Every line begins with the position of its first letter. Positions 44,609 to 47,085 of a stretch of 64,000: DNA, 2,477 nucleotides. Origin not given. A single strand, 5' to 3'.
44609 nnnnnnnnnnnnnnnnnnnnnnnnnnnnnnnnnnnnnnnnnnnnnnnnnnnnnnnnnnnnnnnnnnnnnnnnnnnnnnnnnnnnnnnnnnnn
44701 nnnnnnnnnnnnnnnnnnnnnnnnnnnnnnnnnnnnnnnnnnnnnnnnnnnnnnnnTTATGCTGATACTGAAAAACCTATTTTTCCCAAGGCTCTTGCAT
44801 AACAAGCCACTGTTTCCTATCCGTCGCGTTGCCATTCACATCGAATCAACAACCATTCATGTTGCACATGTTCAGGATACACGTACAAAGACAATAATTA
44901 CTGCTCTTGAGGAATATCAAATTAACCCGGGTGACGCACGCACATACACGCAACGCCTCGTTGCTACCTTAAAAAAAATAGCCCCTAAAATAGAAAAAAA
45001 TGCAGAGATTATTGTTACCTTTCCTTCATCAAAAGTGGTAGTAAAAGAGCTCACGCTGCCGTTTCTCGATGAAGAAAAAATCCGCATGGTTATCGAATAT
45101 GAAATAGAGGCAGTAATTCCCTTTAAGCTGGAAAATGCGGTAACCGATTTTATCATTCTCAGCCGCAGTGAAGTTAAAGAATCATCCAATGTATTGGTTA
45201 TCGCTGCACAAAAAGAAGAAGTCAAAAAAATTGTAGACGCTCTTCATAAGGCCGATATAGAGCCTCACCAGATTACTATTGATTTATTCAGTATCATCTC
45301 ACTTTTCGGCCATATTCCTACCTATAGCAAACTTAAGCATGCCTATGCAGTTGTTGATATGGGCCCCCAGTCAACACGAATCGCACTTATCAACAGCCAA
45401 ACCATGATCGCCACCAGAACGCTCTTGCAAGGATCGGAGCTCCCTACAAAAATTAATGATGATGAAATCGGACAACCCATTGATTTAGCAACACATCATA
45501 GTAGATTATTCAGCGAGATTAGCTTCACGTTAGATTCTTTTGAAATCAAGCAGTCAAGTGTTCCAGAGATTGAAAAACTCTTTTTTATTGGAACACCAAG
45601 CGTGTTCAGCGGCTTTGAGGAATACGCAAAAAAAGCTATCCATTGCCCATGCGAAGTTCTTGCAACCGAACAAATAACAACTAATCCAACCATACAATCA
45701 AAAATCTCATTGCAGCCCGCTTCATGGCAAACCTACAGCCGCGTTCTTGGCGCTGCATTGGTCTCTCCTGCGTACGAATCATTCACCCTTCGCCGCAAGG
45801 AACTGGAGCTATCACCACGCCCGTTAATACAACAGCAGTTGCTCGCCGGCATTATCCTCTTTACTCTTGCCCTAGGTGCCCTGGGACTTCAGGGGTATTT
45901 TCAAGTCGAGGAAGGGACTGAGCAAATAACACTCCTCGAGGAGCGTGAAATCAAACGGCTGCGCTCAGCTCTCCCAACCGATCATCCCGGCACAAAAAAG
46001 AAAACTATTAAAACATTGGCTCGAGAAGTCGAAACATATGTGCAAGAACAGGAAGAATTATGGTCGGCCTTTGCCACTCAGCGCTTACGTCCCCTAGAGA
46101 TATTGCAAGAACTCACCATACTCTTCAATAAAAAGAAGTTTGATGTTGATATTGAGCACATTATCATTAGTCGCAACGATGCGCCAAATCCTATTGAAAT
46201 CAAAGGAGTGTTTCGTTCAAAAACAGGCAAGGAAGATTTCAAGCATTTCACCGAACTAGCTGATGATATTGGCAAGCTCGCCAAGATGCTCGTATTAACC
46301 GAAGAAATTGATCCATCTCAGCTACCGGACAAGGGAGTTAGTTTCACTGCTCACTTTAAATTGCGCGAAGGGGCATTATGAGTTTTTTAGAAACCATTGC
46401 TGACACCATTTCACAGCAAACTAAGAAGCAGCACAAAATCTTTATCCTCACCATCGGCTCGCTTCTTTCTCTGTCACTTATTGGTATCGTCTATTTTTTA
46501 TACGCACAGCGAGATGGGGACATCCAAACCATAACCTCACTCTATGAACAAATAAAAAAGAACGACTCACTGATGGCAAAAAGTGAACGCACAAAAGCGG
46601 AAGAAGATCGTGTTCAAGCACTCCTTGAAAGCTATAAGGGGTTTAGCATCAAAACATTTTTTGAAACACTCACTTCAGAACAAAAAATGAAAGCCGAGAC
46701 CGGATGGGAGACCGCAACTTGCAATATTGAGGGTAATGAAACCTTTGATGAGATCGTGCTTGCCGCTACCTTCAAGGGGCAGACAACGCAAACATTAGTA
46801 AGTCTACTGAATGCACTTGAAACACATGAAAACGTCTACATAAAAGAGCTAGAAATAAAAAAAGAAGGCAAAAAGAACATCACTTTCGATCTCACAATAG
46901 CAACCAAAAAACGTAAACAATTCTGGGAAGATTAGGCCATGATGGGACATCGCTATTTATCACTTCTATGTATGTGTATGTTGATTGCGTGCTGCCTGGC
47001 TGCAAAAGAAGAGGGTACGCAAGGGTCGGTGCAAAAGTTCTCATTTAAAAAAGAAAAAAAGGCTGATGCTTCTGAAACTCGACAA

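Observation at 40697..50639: Compact operon with two full-length paralogous secretins, a C/L/M-type scaffold and a ComEC-like channel, but no ATPase, platform or pilins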

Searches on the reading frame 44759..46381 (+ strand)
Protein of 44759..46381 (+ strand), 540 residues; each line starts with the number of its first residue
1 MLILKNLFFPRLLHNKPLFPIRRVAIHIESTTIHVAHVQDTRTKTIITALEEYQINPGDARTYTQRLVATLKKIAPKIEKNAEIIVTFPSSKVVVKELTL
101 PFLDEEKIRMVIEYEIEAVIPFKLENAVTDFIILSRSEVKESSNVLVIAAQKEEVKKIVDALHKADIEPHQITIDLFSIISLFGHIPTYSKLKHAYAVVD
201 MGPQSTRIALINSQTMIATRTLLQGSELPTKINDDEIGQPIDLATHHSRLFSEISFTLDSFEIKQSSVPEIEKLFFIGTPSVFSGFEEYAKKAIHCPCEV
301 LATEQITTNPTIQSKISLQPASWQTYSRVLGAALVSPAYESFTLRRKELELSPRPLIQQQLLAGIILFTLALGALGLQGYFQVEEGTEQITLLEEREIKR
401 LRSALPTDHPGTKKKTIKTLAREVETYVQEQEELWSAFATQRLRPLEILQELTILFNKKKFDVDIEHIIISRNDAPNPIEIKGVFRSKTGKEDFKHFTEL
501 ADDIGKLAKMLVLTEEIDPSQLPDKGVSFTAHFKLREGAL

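Call 4: search_protein_families(library=pfam, proteins=[window:44759-46381:+], max_evalue=0.1)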
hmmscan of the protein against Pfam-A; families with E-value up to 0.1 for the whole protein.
window:44759-46381:+ (540 aa): 3 families
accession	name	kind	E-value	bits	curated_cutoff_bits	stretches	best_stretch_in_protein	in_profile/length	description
PF11104.14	PilM_2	-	7.7e-19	68.2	27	1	63-227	43-213/340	Type IV pilus assembly protein PilM;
PF05134.19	T2SSL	-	0.0012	18.7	25.5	1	80-177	45-136/231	Type II secretion system (T2SS), protein L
PF02119.21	FlgI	-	0.0068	15.8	25.3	1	23-172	179-324/343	Flagellar P-ring protein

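Call 5: search_protein_families(library=ncbifam, proteins=[window:44759-46381:+], max_evalue=0.1)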
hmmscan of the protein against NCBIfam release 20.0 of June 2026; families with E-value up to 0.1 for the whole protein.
window:44759-46381:+ (540 aa): 3 families
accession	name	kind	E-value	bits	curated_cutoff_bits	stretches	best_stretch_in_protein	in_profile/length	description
TIGR01175.1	pilM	subfamily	6.6e-21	74.7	133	1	26-228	8-223/348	type IV pilus assembly protein PilM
NF045709.1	Amuc_1101_fam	equivalog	4.9e-14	52.1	650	1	24-232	8-216/608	Amuc_1101 family PilM-like pilus complex protein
NF033634.1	SLATT_1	domain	0.066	13.2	41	0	362-437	56-130/132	SLATT domain-containing protein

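Call 43: search_solved_structures(query=A3, max_evalue=1)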
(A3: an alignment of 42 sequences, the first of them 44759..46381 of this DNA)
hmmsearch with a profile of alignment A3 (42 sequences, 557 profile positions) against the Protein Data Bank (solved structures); distinct sequences matched with E-value up to 1: 8.
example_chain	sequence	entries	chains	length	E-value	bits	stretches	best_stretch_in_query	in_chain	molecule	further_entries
3jc8_Ma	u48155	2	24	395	1.4e-28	103.2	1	19-324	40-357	Type IV pilus biogenesis protein PilM | PilM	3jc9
5eox_A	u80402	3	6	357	2.7e-16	62.7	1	18-319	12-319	Type 4 fimbrial biogenesis protein PilM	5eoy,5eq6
5eou_A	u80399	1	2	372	2.9e-16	62.6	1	18-319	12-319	Type 4 fimbrial biogenesis protein PilM,Type 4 fimbrial biogenesis protein PilN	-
2ych_A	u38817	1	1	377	1.8e-14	56.7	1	65-354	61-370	COMPETENCE PROTEIN PILM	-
3wt0_A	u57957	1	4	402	9e-05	24.7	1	145-277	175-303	Cell division protein FtsA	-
3wqt_A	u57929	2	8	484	0.00011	24.3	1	145-277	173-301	Cell division protein FtsA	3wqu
7x54_A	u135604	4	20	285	0.021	16.8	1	188-274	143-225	ParM/StbA family protein | Cbc-ParM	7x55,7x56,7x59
7x3h_A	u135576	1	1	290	0.1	14.6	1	188-275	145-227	CBg-ParM triple mutant R204D, K230D and N234D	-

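Call 79: search_protein_representatives(protein=window:44759-46381:+)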
Query: 540 residues. Proteins with E-value up to 0.001 (for the whole library): 3974; up to 1e-10: 493; up to 1e-30: 159. The best 150 are listed.
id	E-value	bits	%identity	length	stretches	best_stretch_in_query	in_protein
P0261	4.0e-224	761.3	67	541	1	1-537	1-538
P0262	3.2e-132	458.2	45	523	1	4-537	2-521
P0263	5.2e-128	444.3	44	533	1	4-537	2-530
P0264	4.1e-100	352.3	39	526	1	7-537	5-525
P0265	6.5e-95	335.1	34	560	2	242-537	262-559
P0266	4.7e-90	319.1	36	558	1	4-537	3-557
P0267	2.0e-84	300.5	35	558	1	5-537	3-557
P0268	1.6e-81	290.9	33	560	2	4-246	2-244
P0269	2.6e-81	290.2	33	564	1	4-537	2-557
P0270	1.9e-80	287.4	33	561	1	4-536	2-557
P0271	6.6e-80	285.6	33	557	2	231-537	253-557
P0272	7.2e-80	285.5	34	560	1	4-537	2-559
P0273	1.2e-79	284.7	36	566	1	4-535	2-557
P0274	2.2e-79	283.9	31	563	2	4-229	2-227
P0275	1.5e-76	274.6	36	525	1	1-538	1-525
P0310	2.4e-46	174.9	29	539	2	4-246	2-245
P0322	4.9e-43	164.0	27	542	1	4-534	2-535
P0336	4.3e-40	154.3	26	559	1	2-515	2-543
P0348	2.5e-38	148.5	26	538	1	1-484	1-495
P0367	1.1e-35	139.8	30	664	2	2-262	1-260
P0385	4.4e-34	134.5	25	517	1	4-472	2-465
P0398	1.4e-32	129.5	25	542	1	4-475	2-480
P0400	2.0e-32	129.0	26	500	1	4-487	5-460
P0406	6.9e-32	127.2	26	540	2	4-225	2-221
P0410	1.3e-31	126.3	28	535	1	4-472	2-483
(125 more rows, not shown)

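Call 80: list_cluster_members(proteins=[P0310, P0322, P0336, P0348, P0367, P0385, P0398, P0400, P0406, P0410])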
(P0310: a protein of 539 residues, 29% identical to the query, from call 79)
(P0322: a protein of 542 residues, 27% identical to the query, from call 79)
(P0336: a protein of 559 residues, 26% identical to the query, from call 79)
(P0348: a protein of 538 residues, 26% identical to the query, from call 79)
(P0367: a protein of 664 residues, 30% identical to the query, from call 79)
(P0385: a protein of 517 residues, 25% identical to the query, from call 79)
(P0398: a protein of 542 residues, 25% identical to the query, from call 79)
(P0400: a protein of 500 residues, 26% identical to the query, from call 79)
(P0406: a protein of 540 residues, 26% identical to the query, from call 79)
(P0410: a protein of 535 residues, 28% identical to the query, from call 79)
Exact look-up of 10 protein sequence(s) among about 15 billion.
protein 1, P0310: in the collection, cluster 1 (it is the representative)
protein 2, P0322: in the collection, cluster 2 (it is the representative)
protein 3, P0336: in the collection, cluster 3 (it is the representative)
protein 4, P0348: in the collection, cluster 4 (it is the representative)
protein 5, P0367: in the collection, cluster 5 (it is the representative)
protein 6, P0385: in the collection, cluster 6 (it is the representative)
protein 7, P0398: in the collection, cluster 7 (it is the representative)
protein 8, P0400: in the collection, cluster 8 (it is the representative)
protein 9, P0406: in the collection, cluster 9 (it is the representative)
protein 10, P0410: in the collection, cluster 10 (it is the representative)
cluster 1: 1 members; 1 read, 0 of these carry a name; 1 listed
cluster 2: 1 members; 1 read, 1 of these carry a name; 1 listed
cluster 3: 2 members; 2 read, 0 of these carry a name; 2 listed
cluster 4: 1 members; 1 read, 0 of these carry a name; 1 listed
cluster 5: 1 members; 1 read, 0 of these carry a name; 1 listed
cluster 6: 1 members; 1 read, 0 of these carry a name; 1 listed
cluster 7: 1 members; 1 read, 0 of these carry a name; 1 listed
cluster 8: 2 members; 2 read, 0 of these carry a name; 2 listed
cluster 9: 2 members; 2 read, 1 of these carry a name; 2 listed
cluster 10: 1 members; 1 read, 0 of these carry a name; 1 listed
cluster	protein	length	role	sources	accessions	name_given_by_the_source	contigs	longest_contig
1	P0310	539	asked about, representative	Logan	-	-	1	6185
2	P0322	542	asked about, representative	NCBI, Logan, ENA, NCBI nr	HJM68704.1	MAG TPA: pilus assembly protein PilM [Candidatus Babeliales bacterium] | pilus assembly protein PilM [Candidatus Babeliales bacterium]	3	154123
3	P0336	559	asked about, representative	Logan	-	-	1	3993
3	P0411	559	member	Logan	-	-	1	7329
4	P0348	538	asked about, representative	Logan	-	-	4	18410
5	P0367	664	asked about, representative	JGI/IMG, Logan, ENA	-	-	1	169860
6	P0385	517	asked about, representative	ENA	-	-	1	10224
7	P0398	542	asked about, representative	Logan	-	-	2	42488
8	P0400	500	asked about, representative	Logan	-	-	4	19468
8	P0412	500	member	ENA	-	-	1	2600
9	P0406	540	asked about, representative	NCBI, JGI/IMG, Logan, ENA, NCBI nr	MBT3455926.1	pilus assembly protein PilM [bacterium] | type IV pilus assembly protein PilM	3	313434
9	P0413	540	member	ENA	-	-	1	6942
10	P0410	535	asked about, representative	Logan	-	-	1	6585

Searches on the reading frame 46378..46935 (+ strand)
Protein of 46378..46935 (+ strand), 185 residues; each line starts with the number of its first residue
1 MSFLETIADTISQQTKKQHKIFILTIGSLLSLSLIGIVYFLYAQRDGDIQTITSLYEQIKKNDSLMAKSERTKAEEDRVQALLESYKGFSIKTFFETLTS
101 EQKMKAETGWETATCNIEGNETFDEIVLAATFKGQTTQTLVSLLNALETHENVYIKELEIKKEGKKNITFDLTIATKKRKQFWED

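Call 4: search_protein_families(library=pfam, proteins=[window:46378-46935:+], max_evalue=0.1)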
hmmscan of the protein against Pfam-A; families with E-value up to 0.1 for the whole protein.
window:46378-46935:+ (185 aa): 1 family
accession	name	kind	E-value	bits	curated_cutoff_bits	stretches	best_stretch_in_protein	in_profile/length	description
PF01007.26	IRK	-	0.078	13.3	22.7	0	3-53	21-68/141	Inward rectifier potassium channel transmembrane domain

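Call 5: search_protein_families(library=ncbifam, proteins=[window:46378-46935:+], max_evalue=0.1)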
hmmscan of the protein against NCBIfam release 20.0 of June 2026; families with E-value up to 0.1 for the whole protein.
window:46378-46935:+ (185 aa): 3 families
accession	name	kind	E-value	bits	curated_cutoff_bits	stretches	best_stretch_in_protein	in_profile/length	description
NF045845.1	Mhp366_Mhp367_fam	subfamily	0.00025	20.9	225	1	35-112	204-280/393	Mhp366/Mhp367 family surface (lipo)protein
NF040576.1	T2SS_GspM_XpsM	equivalog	0.016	14.9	60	0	117-151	107-140/180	type II secretion system protein GspM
NF045993.1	MAG0130_MAG3770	subfamily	0.076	12.9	85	1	7-46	7-46/140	MAG0130/MAG3770 family membrane protein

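Call 42: search_solved_structures(query=A2, max_evalue=10)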
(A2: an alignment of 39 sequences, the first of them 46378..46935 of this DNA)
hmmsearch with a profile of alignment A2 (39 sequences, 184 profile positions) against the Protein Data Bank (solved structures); distinct sequences matched with E-value up to 10: 31.
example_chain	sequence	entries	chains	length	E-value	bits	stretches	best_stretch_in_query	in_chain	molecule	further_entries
9roj_A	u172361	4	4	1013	0.066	16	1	21-78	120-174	Sodium/potassium-transporting ATPase subunit alpha-3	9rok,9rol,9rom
8d3y_A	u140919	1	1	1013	0.24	14.1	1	21-78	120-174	Sodium/potassium-transporting ATPase subunit alpha-3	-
8d3u_A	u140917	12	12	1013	0.29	13.9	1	21-78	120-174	Sodium/potassium-transporting ATPase subunit alpha-3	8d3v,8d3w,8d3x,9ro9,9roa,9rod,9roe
7dci_A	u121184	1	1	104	0.35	13.6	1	108-169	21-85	Heat shock factor protein 2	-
1ld4_E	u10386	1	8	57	0.49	13.2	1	46-83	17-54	GENERAL CONTROL PROTEIN GCN4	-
3n23_A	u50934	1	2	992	0.49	13.1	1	17-78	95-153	Sodium/potassium-transporting ATPase subunit alpha-1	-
3b8e_A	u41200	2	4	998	0.49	13.1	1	17-78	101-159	Sodium/potassium-transporting ATPase subunit alpha-1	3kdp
9kcj_A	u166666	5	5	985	0.5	13.1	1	15-78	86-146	Sodium/potassium-transporting ATPase subunit alpha-1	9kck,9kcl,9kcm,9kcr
9kcg_A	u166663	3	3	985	0.5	13.1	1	15-78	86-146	Sodium/potassium-transporting ATPase subunit alpha-1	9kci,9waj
24rc_A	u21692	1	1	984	0.5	13.1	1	15-78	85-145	Sodium/potassium-transporting ATPase subunit alpha-1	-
9wak_A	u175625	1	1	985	0.5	13.1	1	15-78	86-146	Sodium/potassium-transporting ATPase subunit alpha-1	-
7d91_A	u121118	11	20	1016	0.51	13.1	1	17-78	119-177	Sodium/potassium-transporting ATPase subunit alpha-1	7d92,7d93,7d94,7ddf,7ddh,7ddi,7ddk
1ysa_C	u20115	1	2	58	0.51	13.1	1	46-83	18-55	PROTEIN (GCN4)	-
7yzr_A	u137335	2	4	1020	0.51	13.1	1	17-78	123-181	Sodium/potassium-transporting ATPase subunit alpha-1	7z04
4hqj_A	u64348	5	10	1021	0.51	13.1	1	17-78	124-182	Sodium/potassium-transporting ATPase subunit alpha-1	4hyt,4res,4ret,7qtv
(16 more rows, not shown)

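Call 48: find_homologous_proteins(query=window:46378-46935:+, max_evalue=0.001)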
Query window:46378-46935:+ (185 aa): 20 proteins with E <= 0.001 among 269 candidates.
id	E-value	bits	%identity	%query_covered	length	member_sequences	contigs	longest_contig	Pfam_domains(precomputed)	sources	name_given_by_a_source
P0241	5.9e-111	385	100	100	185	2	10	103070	-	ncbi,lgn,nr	ncbi:MAG: hypothetical protein QG604_260 [Candidatus Dependentiae bacterium]|nr:hypothetical protein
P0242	8.5e-75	268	71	100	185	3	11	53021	-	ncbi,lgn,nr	ncbi:MAG: hypothetical protein QG632_591 [Candidatus Dependentiae bacterium]|nr:hypothetical protein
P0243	1.6e-68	247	66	100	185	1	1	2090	-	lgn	-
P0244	2.0e-68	247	65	100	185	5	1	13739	-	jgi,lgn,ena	jgi:hypothetical protein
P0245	3.6e-67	243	63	100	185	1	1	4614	-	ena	-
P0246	5.7e-67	242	65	100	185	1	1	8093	-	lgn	-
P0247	8.8e-67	242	65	100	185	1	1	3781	-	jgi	-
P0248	1.8e-65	238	62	100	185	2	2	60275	-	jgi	-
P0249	1.0e-64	235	64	100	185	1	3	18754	-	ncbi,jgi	jgi:hypothetical protein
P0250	4.0e-64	233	62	100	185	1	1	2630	-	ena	-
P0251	6.1e-63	229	61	100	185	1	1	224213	-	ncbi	-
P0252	9.0e-63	229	63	100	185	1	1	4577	-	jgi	-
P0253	1.8e-60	221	60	100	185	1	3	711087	-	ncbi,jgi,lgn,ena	jgi:hypothetical protein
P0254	6.8e-51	190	51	100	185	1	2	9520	-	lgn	-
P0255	1.2e-47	180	53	95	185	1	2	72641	-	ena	-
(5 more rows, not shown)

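Call 54: predict_structure(alignment_id=A4)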
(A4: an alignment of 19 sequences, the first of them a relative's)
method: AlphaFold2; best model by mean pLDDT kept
length: 185 residues; sequences in the alignment: 19
mean_pLDDT: 80.6   pTM: 0.46
mean pLDDT of the five models: 80.6, 79.7, 77.1, 77.0, 74.3
residues with pLDDT >= 90: 39; 70-90: 117; 50-70: 25; < 50: 4
segments of 3 or more residues with pLDDT < 50: 182-185
pLDDT, mean of each block of 10 residues (from residue 1): 75 78 89 94 92 93 90 77 63 81 72 70 78 86 84 83 85 79 42
secondary structure, 60 per line:
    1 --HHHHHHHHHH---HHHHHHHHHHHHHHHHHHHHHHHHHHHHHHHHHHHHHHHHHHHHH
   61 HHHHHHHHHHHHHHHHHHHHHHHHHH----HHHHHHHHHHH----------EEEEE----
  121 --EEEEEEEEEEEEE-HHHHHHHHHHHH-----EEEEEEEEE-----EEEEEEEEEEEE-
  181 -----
elements in order: H3-12 H16-86 H91-101 E112-116 E123-135 H137-148 E154-162 E168-179

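Call 57: fold_search(model_id=the predicted structure, library=pdb)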
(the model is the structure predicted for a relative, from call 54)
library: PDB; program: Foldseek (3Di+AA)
matches with E <= 10: 1499; with E <= 0.001: 3
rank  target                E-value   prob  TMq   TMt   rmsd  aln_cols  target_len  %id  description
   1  3jc8_Oa               1.8e-05  1.00  0.42  0.41  11.0       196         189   12  Architectural model of the type IVa pilus machine in a piliated state (released 2016-03-16)
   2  2rjz_A                1.2e-04  1.00  0.42  0.55   6.5       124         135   16  Crystal structure of the type 4 fimbrial biogenesis protein PilO from Pseudomonas aeruginosa (released 2007-11-06)
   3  2rjz_B                7.3e-04  1.00  0.42  0.57   6.4       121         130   16  Crystal structure of the type 4 fimbrial biogenesis protein PilO from Pseudomonas aeruginosa (released 2007-11-06)
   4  9cme                  1.1e-03  1.00  0.31  0.10   5.1       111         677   10  Room Temperature Crystal Structure of Collagenase ColH from Hathewaya histolytica at 2.7 Angstrom resolution (released 2026-01-14)
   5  8fwm_AS               1.9e-03  0.96  0.22  0.24   7.4       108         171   14  Structure of tail-neck junction of Agrobacterium phage Milano (released 2023-12-06)
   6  8fwe_AQ               2.2e-03  0.96  0.22  0.25   7.5       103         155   14  Neck structure of Agrobacterium phage Milano, C3 symmetry (released 2023-12-06)
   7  6lad_A                2.4e-03  1.00  0.33  0.31   4.8        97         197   12  Crystal structure of Amuc_1100 from Akkermansia muciniphila (released 2020-08-05)
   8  5uvr                  3.7e-03  1.00  0.35  0.60   3.8        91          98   12  The core region of PilO from the type IV pilus system of Pseudomonas aeruginosa (released 2018-02-21)
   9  8fwm_AT               4.5e-03  0.91  0.22  0.23   7.5       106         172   14  Structure of tail-neck junction of Agrobacterium phage Milano (released 2023-12-06)
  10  5fr7_B                4.7e-03  0.72  0.19  0.22  13.8       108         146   10  Erwinia amylovora AmyR amylovoran repressor, a member of the YbjN protein family (released 2017-01-18)
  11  9g8s_S                5.1e-03  0.92  0.23  0.22  10.6       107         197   11  C3 reconstruction of extended phiCD508 needle (released 2025-04-09)
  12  6kny_A                5.4e-03  1.00  0.35  0.37   4.4        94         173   12  Structure of Amuc_1100 without transmembrane region from Akkermansia muciniphila (released 2020-04-15)
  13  2gjv_A                6.1e-03  0.99  0.26  0.33   6.4       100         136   10  Crystal Structure of a Protein of Unknown Function from Salmonella typhimurium (released 2006-04-11)
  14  6vu7_D                6.9e-03  0.63  0.18  0.23  13.7       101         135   10  Crystal structure of YbjN, a putative transcription regulator from E. coli (released 2020-03-11)
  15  6v8i_AC               7.3e-03  0.93  0.24  0.16  11.7       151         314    9  Composite atomic model of the Staphylococcus aureus phage 80alpha baseplate (released 2020-03-04)
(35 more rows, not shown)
